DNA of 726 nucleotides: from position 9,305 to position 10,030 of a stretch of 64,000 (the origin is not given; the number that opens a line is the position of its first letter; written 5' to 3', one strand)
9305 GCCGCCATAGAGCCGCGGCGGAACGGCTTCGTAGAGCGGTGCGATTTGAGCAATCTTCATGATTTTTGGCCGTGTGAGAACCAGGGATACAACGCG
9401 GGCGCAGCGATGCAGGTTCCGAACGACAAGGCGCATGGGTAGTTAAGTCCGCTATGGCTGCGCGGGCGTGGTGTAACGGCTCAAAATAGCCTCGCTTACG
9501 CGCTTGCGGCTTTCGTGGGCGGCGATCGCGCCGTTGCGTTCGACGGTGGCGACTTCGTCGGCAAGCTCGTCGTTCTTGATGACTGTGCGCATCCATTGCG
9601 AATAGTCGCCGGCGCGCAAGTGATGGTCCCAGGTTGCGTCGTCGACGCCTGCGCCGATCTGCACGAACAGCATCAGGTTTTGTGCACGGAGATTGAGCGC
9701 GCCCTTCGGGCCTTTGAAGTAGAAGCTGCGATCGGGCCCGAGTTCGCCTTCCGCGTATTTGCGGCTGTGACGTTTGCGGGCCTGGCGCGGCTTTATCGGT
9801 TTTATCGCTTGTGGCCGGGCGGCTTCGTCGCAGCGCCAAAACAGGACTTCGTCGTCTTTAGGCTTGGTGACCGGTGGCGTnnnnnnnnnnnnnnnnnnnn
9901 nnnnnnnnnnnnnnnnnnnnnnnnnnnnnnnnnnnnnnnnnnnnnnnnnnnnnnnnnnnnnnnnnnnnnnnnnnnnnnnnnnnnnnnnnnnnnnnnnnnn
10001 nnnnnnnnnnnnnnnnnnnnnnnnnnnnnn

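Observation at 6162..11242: Operon of HAD-IIB::HerA-like ATPase fusion, GT4 glycosyltransferase and GDE-type glucosidase behind an EcfG-type promoter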

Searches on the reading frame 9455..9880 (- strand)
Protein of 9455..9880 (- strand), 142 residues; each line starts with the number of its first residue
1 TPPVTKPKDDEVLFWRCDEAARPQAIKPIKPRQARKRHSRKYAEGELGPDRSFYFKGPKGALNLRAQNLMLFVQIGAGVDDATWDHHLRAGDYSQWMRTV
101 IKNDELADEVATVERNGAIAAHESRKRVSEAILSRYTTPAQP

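Call 45: search_protein_families(library=pfam, proteins=[window:9455-9880:-], max_evalue=10)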
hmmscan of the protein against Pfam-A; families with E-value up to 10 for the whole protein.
window:9455-9880:- (142 aa): 2 families
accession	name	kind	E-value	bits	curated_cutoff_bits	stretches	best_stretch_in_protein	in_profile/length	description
PF20615.3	DUF6802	-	0.039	14.4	27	1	81-127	39-85/102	Family of unknown function (DUF6802)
PF19027.5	DUF5752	-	0.072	12.9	23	1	91-135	58-102/208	Family of unknown function (DUF5752)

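Call 66: predict_structure(alignment_id=A3)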
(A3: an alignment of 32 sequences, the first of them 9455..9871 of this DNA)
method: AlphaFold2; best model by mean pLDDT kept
length: 139 residues; sequences in the alignment: 32
mean_pLDDT: 77.8   pTM: 0.55
mean pLDDT of the five models: 77.8, 76.9, 75.6, 74.7, 71.7
residues with pLDDT >= 90: 56; 70-90: 41; 50-70: 14; < 50: 28
segments of 3 or more residues with pLDDT < 50: 30-53
pLDDT, mean of each block of 10 residues (from residue 1): 84 86 74 43 38 50 82 93 97 90 96 96 94 65
secondary structure, 60 per line:
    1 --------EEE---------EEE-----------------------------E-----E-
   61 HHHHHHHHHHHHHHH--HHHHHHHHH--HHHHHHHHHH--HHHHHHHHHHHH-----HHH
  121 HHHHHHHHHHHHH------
elements in order: E9-11 E21-23 H61-75 H78-86 H89-98 H101-112 H118-133

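Call 69: fold_search(model_id=the predicted structure, library=pdb)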
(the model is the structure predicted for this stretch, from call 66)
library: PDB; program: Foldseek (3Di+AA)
matches with E <= 10: 63; with E <= 0.001: 0
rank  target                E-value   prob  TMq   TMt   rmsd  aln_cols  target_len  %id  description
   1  4cso_A                2.3e+00  0.75  0.43  0.28   4.1        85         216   15  The structure of OrfY from Thermoproteus tenax (released 2014-03-19)
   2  3zss_A                2.3e+00  0.13  0.25  0.07   6.9        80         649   15  Apo form of GlgE isoform 1 from Streptomyces coelicolor (released 2011-09-14)
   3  4cso_B                2.4e+00  0.85  0.44  0.29   1.9        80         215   15  The structure of OrfY from Thermoproteus tenax (released 2014-03-19)
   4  4cso_D                2.5e+00  0.72  0.41  0.28   2.9        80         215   15  The structure of OrfY from Thermoproteus tenax (released 2014-03-19)
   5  4uyo_E                2.5e+00  0.08  0.20  0.26  15.0        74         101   19  Structure of delta7-DgkA in 7.9 MAG by serial femtosecond crystatallography to 2.18 angstrom resolution (released 2015-09-30)
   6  5kx4_B                2.7e+00  0.11  0.26  0.34   5.6        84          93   12  Structure of SALO (released 2016-07-27)
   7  4cn4_A                2.9e+00  0.12  0.26  0.07   6.8        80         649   18  GlgE isoform 1 from Streptomyces coelicolor E423A mutant with 2-deoxy- 2-fluoro-beta-maltosyl modification (released 2014-05-21)
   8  4u2z_A                2.9e+00  0.12  0.25  0.08   7.3        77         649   13  X-ray crystal structure of an Sco GlgEI-V279S/1,2,2-trifluromaltose complex (released 2015-07-22)
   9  3ls1_A                3.2e+00  0.04  0.17  0.17  13.3       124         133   12  Crystal Structure of Cyanobacterial PsbQ from Synechocystis sp. PCC 6803 complexed with Zn2+ (released 2010-03-31)
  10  6qep                  3.4e+00  0.08  0.20  0.03  12.9        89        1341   10  EngBF DARPin Fusion 4b H14 (released 2019-11-06)
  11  6ye3_I                3.4e+00  0.04  0.18  0.18  13.9        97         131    8  IL-2 in complex with a Fab fragment from UFKA-20 (released 2020-12-30)
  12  9qvl                  3.6e+00  0.14  0.30  0.16   6.9        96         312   14  Crystal structure of the CtaG_C11A variant from Ruminiclostridium cellulolyticum (P2(1)2(1)2(1)-small) (released 2025-10-01)
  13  6qev_B                4.0e+00  0.09  0.20  0.03  12.2        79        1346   10  EngBF DARPin Fusion 4b B6 (released 2019-11-06)
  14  3ze3_C                4.0e+00  0.07  0.20  0.29  15.1        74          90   19  Crystal structure of the integral membrane diacylglycerol kinase - delta7 (released 2013-05-22)
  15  9ns6_C                4.0e+00  0.06  0.21  0.12   8.1        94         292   14  KslB apoenzyme (released 2025-04-23)
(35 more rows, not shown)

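Call 75: search_solved_structures(query=A4, max_evalue=10, show_alignments=2)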
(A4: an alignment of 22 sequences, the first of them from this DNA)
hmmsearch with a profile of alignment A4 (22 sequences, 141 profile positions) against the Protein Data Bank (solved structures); distinct sequences matched with E-value up to 10: 2.
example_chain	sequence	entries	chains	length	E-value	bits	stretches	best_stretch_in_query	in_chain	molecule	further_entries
7rdr_A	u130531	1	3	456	0.0072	19.3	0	89-117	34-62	Circular tendon repeat protein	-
4cso_A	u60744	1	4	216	1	12.4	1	67-129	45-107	ORFY PROTEIN, TRANSCRIPTION FACTOR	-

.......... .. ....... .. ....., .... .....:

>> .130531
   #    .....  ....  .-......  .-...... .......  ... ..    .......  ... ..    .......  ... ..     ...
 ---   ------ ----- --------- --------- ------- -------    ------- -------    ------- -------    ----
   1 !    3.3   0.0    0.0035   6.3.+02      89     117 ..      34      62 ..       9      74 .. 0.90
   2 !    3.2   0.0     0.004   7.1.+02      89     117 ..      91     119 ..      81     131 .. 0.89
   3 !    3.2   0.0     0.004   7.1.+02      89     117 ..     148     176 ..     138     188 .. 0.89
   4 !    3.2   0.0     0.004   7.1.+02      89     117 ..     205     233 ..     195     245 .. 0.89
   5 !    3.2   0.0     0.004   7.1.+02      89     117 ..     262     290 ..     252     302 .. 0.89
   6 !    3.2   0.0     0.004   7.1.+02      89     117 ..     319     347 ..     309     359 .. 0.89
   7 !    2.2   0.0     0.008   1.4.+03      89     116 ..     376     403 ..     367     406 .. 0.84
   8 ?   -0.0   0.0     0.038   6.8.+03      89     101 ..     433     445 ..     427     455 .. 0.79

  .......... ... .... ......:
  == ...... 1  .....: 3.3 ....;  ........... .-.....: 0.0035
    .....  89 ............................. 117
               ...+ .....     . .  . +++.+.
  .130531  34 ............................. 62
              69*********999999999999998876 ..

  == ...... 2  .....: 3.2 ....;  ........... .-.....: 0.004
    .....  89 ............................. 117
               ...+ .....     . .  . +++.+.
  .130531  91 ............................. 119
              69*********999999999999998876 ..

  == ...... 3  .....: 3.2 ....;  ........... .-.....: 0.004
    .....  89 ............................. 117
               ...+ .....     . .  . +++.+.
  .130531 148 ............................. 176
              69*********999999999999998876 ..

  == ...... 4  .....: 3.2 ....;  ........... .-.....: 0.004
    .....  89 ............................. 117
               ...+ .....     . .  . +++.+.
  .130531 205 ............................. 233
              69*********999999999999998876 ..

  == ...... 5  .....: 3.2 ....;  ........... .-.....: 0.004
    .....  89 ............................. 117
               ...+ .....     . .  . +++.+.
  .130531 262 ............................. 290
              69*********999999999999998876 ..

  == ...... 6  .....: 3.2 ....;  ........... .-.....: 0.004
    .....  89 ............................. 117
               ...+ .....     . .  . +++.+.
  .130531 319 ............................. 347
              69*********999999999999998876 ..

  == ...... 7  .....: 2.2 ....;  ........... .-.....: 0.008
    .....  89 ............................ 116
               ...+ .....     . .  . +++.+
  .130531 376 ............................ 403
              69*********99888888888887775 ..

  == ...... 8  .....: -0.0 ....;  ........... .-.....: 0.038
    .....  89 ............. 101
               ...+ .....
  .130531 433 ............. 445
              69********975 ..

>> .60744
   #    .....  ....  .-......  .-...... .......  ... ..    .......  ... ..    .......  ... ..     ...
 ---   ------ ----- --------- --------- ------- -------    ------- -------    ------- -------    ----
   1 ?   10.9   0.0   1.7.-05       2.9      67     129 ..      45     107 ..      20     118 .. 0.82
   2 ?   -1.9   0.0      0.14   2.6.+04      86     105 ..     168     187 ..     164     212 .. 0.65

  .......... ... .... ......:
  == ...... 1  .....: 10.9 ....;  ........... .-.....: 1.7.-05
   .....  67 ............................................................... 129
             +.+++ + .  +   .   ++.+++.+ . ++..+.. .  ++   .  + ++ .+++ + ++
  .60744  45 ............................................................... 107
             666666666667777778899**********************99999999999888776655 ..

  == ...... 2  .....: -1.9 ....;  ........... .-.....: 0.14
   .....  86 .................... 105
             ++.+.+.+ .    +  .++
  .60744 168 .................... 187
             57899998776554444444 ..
